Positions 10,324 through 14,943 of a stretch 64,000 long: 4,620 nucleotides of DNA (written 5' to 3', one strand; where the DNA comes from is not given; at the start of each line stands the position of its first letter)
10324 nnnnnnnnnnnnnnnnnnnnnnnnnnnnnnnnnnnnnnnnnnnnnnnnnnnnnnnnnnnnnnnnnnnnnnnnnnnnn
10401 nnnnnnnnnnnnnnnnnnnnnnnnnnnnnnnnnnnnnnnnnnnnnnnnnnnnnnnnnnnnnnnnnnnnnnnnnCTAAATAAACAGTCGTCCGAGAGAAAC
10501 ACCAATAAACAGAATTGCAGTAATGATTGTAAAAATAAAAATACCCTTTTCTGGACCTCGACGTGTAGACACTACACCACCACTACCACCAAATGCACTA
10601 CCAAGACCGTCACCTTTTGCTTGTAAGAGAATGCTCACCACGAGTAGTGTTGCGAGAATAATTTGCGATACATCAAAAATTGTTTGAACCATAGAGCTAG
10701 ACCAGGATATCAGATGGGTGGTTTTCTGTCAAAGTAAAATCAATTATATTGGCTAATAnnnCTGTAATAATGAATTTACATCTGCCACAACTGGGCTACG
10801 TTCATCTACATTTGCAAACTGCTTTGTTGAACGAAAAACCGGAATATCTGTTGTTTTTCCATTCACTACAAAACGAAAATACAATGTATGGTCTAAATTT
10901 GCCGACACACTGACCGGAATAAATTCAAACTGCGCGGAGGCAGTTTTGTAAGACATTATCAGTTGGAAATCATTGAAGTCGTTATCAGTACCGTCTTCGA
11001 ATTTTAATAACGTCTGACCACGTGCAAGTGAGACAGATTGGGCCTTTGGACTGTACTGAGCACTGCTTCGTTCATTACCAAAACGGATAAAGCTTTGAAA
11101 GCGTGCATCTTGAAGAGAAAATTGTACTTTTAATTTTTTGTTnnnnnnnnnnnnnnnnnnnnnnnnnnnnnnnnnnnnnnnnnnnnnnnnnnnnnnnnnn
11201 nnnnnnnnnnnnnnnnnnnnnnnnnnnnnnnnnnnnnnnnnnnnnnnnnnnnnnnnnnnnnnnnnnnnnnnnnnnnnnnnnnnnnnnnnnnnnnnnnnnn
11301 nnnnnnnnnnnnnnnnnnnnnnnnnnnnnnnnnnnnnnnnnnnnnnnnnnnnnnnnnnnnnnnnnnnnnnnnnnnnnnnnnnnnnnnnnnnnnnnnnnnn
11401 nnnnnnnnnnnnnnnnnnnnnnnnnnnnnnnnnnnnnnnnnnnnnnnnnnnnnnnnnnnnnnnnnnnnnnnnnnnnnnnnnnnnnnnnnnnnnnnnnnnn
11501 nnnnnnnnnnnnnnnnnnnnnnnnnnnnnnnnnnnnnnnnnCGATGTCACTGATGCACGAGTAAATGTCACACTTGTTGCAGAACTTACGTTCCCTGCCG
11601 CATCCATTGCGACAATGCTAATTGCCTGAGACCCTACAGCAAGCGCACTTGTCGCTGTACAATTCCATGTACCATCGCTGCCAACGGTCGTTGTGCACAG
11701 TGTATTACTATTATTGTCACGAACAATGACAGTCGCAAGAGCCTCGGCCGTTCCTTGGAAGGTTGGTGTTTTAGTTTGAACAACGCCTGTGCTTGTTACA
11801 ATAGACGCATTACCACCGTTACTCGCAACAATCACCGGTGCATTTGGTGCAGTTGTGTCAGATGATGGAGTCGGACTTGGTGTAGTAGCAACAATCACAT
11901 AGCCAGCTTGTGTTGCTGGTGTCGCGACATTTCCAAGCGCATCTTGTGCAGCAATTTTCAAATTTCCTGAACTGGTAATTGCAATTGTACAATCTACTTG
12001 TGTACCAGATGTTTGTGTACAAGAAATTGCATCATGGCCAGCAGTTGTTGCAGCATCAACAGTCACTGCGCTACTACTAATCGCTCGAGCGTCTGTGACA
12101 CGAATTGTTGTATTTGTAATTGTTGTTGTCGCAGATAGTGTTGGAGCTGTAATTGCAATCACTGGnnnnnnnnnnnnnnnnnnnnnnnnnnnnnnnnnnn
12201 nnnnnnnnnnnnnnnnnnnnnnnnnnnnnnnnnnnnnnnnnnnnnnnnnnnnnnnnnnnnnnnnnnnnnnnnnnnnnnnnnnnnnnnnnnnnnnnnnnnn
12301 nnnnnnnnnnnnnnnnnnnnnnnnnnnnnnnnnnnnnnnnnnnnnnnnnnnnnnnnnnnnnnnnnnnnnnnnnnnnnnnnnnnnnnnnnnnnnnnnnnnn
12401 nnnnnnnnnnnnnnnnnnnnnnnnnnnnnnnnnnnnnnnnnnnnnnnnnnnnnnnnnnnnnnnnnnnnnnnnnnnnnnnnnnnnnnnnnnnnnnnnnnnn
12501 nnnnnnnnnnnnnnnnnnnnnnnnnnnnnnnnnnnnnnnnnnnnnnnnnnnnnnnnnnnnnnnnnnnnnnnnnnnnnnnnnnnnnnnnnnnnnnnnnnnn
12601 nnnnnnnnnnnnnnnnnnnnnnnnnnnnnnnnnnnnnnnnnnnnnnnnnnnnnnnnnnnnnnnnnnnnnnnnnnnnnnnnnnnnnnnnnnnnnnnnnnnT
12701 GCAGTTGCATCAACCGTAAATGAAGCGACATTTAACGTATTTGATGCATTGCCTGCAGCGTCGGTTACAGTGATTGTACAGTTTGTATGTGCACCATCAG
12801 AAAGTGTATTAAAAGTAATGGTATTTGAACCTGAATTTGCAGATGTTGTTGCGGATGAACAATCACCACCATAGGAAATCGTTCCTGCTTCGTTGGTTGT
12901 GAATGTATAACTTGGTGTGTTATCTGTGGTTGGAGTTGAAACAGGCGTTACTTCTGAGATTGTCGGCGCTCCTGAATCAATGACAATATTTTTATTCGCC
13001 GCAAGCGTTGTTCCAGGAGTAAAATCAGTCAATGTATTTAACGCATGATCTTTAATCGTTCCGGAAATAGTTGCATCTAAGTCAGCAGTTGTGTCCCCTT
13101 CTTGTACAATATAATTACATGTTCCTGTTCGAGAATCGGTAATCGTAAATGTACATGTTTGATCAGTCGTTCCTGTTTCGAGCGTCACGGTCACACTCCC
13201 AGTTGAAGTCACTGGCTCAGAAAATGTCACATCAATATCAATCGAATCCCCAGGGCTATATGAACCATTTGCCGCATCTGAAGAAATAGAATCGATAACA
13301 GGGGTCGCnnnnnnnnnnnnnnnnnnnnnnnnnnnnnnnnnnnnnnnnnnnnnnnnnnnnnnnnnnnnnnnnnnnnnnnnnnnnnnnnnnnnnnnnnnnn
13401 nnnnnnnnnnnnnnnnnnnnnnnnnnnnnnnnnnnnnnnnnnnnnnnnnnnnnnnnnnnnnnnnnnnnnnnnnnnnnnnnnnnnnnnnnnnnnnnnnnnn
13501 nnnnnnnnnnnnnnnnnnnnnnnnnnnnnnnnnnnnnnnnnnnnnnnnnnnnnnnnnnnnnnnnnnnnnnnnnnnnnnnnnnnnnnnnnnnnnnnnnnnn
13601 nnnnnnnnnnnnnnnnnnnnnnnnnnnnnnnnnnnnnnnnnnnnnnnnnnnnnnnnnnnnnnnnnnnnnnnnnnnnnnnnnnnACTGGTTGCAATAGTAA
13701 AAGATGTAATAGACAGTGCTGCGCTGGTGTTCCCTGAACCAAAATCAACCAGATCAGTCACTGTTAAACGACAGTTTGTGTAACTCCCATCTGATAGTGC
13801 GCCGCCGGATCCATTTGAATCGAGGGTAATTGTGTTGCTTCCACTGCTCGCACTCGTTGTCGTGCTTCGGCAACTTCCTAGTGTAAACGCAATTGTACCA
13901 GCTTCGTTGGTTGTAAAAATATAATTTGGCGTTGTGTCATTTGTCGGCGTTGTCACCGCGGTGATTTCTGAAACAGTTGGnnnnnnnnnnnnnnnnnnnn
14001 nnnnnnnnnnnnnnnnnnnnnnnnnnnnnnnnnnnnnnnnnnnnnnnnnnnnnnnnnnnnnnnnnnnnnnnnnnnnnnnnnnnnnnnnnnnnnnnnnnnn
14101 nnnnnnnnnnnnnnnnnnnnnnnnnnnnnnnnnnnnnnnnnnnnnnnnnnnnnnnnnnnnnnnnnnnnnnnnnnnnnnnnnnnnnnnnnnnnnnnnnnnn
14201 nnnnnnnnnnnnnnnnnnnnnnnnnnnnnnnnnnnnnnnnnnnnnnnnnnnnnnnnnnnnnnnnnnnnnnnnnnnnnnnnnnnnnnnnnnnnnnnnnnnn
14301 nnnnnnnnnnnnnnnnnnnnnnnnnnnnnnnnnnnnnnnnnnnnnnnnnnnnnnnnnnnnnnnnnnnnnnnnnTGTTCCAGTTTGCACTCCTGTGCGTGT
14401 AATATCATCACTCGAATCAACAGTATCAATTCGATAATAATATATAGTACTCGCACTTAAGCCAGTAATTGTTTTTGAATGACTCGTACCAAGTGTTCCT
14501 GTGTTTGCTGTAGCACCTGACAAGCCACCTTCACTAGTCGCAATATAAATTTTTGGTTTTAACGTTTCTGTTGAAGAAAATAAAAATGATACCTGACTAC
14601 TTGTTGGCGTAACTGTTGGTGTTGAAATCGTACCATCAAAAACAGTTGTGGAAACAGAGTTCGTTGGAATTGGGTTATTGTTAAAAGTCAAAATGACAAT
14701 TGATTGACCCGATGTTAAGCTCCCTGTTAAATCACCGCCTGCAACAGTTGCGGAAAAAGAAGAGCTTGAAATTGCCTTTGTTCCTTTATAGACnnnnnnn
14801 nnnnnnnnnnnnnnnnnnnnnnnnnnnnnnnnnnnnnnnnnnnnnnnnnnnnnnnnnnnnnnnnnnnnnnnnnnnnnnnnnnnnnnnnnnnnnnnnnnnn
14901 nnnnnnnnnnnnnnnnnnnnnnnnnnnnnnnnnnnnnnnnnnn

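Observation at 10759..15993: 1744-aa exported surface protein with near-identical 267-nt tandem repeats (recombination-prone, possibly length-variable)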

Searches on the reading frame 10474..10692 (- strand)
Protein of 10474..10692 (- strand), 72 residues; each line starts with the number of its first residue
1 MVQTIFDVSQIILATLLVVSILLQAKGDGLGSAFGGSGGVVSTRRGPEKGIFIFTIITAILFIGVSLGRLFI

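Call 64: find_encoding_contigs(protein=window:10474-10692:-, flank=10000, max_places=8)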
Protein window:10474-10692:- (72 aa): 2 contigs read that carry it; 2 places shown.
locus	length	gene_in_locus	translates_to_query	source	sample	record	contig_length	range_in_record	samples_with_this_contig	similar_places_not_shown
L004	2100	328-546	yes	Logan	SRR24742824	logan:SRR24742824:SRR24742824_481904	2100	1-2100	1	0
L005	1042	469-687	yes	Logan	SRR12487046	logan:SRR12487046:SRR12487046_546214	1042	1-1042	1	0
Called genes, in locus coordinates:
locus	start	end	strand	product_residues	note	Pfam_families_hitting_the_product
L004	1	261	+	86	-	?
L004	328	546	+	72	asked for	PF03840:SecG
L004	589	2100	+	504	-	?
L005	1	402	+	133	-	?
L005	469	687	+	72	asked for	PF03840:SecG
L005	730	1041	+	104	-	?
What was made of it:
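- On Contingency / rapidly length-variable repeat locus: The two strain-level contigs found through the identical SecG end before the repeats (call 64).
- Tried and rejected: The SecG look-up found only two short contigs that end 86 and 133 codons into the target's 3' end, before the repeats (call 64).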

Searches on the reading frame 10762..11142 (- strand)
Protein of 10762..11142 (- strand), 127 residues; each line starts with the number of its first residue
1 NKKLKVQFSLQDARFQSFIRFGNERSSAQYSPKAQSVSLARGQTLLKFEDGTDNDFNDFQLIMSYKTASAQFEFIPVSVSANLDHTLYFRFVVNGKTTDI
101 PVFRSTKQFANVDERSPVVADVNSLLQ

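Call 60: search_solved_structures(query=A5, max_evalue=10, show_alignments=2)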
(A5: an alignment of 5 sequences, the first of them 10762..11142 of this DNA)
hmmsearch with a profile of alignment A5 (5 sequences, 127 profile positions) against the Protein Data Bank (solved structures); distinct sequences matched with E-value up to 10: 9.
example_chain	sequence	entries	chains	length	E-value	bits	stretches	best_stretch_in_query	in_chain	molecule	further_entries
4ut5_A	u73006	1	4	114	0.021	17.6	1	20-58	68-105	LECB LECTIN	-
5a6q_A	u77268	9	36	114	0.039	16.8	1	19-58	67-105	FUCOSE-BINDING LECTIN PA-IIL | LECB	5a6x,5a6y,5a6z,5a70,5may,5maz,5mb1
2jdm_A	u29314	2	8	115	0.16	14.8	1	21-58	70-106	FUCOSE-BINDING LECTIN PA-IIL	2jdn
1our_A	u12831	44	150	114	0.17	14.7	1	22-58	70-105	hypothetical protein LecB | PSEUDOMONAS AERUGINOSA LECTIN II | FUCOSE-BINDING LECTIN PA-IIL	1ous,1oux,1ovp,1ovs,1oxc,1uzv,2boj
1gzt_A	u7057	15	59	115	0.17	14.7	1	21-58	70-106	FUCOSE-SPECIFIC LECTIN | PSEUDOMONAS AERUGINOSA LECTIN II | FUCOSE-BINDING LECTIN PA-IIL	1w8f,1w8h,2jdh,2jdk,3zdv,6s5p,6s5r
2jdp_A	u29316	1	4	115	0.19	14.6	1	22-58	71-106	FUCOSE-BINDING LECTIN PA-IIL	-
2jdu_A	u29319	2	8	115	0.19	14.6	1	22-58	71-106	FUCOSE-BINDING LECTIN PA-IIL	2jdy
2chh_A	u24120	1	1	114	0.63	12.9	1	22-57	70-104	PROTEIN RSC3288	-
1uqx_A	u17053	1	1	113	0.65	12.9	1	22-57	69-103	LECTIN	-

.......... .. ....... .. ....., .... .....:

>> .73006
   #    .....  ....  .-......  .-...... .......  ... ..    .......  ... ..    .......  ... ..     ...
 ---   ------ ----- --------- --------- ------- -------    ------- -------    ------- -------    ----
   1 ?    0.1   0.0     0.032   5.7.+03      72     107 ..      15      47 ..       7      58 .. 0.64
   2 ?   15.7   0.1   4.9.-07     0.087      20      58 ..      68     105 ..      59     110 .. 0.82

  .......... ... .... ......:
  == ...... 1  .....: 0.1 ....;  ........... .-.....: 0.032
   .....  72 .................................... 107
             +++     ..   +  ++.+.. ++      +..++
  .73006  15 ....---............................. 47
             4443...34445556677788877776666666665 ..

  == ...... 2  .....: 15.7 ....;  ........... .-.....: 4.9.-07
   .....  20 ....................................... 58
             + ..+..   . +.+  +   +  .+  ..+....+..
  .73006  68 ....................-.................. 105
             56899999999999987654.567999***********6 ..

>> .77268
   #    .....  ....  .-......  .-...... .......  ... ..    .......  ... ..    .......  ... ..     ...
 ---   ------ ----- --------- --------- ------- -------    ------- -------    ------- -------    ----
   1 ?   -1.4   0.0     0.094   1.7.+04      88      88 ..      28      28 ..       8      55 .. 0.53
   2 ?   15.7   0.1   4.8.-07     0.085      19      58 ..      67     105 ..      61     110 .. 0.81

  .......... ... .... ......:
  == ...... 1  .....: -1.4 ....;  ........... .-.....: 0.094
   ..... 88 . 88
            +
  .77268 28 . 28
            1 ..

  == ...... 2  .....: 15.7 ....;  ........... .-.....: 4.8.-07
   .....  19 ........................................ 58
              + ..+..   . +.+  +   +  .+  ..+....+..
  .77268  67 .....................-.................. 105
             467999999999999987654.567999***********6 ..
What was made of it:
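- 10762..11142 (-): C-terminal DUF4114-like domain, aa 1618-1744. The only PDB sequence matches are LecB/PA-IIL lectins, E 0.02-0.65 (call 60).
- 10969..11001 (-): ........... loop, aa 1665-1675, matching the LecB Ca2+/sugar-binding loop. Aligned to LecB ............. by HMMER (call 60).
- On DUF4114 (PF13448) / PA-IIL (LecB) lectin: LecB-family lectins are the only PDB sequence matches (call 60).
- LecB loop match: call 60. LecB-like sugar-binding loop (call 60).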

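Call 61: search_protein_families(library=pfam, alignment_id=A5, max_evalue=1)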
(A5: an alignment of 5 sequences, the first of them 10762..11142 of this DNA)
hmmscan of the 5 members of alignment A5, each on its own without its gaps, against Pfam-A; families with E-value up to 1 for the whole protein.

A. member 1, window:10762-11142:- (127 aa): 1 family
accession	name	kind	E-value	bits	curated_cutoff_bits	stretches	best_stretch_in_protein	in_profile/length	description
PF13448.11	DUF4114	-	0.0011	20.3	27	1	28-60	43-79/85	Domain of unknown function (DUF4114)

B. families by the number of members that match (of 5 scanned): 2 families
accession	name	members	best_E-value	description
PF13448.11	DUF4114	4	0.00037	Domain of unknown function (DUF4114)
PF06933.16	SSP160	1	0.011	Special lobe-specific silk protein SSP160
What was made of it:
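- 10762..11142 (-): DUF4114 scores 20.3 bits, below its cutoff of 27, but 4 of 5 relatives match it (call 61).
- On DUF4114 (PF13448) / PA-IIL (LecB) lectin: It scores 20.3 bits against a cutoff of 27, although 4 of 5 relatives match at E<=1, the best at E 3.7e-4 (call 61).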

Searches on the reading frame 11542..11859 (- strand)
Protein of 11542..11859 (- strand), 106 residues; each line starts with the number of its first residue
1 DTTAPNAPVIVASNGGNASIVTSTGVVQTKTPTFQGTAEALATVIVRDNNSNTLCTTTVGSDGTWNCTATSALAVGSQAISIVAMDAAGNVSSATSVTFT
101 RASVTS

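Call 29: search_protein_families(library=pfam, proteins=[window:11542-11859:-], max_evalue=1)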
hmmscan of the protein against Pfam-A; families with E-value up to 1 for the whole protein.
window:11542-11859:- (106 aa): 4 families
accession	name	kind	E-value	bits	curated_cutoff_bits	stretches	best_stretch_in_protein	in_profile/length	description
PF17936.7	Big_6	-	6.9e-13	49.1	27.6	1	26-99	9-81/83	Bacterial Ig domain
PF19077.6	Big_13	-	1e-12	48.9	27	1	8-100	5-99/102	Bacterial Ig-like domain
PF24421.1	Ig_J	-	0.038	14.5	29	1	46-100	49-100/104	Tip attachment protein J, Ig-like domain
PF02494.22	HYR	-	0.099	13.4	21.7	0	68-94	49-75/81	HYR domain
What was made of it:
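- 11542..12165 (-): Two further Ig-like domains, aa 1277-1372 (no family) and aa 1373-1484 (Big_13/Big_6). Big_6 scores 49.1 bits and Big_13 48.9 bits (call 29).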

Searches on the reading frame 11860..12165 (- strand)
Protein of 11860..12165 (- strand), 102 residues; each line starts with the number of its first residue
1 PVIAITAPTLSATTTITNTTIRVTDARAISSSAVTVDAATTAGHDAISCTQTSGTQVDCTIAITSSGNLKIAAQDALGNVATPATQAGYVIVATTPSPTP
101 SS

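Call 29: search_protein_families(library=pfam, proteins=[window:11860-12165:-], max_evalue=1)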
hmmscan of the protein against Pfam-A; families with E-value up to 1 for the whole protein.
window:11860-12165:- (102 aa): 0 families

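Call 93: search_protein_families(library=pfam, proteins=[window:11881-12165:-], max_evalue=0.1)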
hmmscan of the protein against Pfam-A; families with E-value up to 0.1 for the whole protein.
seq(95 aa): 0 families

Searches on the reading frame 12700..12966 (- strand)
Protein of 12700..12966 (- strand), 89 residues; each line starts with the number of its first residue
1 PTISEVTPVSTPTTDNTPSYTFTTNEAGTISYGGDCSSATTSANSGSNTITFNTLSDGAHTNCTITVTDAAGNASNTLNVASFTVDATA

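Call 29: search_protein_families(library=pfam, proteins=[window:12700-12966:-], max_evalue=1)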
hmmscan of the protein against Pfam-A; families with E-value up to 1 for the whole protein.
window:12700-12966:- (89 aa): 4 families
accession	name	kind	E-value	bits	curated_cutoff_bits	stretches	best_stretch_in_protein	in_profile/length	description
PF19077.6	Big_13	-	2.5e-07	31.6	27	1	13-86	24-101/102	Bacterial Ig-like domain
PF16319.10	SGBP_BT4661-like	-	0.0073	14.8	28.8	1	5-77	480-548/731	Surface glycan binding protein BT4661-like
PF17936.7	Big_6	-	0.0075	16.9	27.6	1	38-80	38-79/83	Bacterial Ig domain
PF25564.1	DUF7933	-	0.0082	16.5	26.5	1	13-81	38-103/123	Domain of unknown function (DUF7933)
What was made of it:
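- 12700..12966 (-): Tandem unit R1, aa 1010-1098, Big_13 Ig-like domain with 2 Cys. Big_13 scores 31.6 bits against a cutoff of 27 (call 29).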

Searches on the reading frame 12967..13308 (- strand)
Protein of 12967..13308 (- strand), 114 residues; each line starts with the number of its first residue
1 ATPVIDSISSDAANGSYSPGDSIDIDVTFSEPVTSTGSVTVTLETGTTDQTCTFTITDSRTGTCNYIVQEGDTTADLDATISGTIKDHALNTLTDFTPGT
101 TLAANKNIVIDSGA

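Call 29: search_protein_families(library=pfam, proteins=[window:12967-13308:-], max_evalue=1)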
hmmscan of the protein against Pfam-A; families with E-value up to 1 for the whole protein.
window:12967-13308:- (114 aa): 4 families
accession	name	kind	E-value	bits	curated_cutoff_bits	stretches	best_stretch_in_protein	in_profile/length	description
PF01828.24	Peptidase_A4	-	0.00014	21.8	22.3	1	7-76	81-144/206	Peptidase A4 family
PF23951.1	DUF7282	-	0.024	15.2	27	1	18-61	50-94/112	Domain of unknown function (DUF7282)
PF13944.12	Calycin_like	-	0.079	13.7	30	0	37-97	51-107/124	Calycin-like beta-barrel domain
PF04234.18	CopC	-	0.083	14.3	23.3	1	9-55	6-45/92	CopC domain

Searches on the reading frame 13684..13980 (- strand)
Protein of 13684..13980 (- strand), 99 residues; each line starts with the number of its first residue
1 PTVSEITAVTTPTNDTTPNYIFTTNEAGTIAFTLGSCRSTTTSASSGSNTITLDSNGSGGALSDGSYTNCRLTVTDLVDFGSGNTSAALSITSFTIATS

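Call 29: search_protein_families(library=pfam, proteins=[window:13684-13980:-], max_evalue=1)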
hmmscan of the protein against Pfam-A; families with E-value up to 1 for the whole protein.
window:13684-13980:- (99 aa): 2 families
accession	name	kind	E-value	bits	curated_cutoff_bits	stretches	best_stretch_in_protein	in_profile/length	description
PF19077.6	Big_13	-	0.0014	19.5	27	1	13-96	24-100/102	Bacterial Ig-like domain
PF13860.13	FlgD_ig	-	0.023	15.1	27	1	40-68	41-70/79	FlgD Ig-like domain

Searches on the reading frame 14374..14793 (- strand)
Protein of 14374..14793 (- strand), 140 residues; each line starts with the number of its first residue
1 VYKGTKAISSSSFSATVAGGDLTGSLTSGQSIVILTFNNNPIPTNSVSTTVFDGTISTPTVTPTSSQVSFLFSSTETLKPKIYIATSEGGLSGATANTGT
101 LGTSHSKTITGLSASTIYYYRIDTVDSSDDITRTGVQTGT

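Call 29: search_protein_families(library=pfam, proteins=[window:14374-14793:-], max_evalue=1)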
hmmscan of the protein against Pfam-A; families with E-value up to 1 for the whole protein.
window:14374-14793:- (140 aa): 2 families
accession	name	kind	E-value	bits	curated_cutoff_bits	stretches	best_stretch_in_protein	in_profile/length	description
PF16656.11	Pur_ac_phosph_N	-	4.7e-06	27.5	30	1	60-126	10-82/93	Purple acid Phosphatase, N-terminal domain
PF22796.1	SlpA_N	-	0.059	14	27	1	10-97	49-124/166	SlpA N-terminal domain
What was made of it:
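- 14356..14619 (-): Fn3-like domain, aa 459-546. Pur_ac_phosph_N scores 27.5 bits, below its cutoff of 30 (call 29).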
